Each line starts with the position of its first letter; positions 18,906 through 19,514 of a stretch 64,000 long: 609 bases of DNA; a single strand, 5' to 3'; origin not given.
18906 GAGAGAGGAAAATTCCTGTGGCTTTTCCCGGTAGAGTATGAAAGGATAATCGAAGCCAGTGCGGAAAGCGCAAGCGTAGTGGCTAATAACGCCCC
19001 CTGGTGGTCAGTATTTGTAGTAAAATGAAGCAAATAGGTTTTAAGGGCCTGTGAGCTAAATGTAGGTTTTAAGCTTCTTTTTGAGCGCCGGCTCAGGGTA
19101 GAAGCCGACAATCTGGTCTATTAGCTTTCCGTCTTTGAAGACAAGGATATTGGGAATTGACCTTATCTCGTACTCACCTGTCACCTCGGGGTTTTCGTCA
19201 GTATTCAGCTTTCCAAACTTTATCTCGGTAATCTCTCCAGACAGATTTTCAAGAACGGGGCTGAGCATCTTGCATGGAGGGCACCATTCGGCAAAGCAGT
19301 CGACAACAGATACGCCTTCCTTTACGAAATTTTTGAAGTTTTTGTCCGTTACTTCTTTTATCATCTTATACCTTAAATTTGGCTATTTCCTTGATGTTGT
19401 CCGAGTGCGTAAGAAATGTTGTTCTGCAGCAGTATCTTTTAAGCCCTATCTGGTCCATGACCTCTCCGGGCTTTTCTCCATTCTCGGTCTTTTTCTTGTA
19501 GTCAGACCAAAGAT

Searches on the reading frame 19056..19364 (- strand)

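Call 76: search_protein_families(library=pfam, proteins=[window:19056-19364:-], max_evalue=0.001)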
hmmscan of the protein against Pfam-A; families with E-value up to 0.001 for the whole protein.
window:19056-19364:- (102 aa): 4 families
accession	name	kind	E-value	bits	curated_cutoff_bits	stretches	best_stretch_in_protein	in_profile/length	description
PF00085.26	Thioredoxin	-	1.2e-25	89.9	23.5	1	2-99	2-102/103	Thioredoxin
PF13098.12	Thioredoxin_2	-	2.2e-07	31.6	27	1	20-98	9-104/104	Thioredoxin-like domain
PF14595.12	Thioredoxin_9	-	2.3e-07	31.2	25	1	11-94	36-120/129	Thioredoxin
PF13905.12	Thioredoxin_8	-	0.00075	20.2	27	0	19-46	4-31/94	Thioredoxin-like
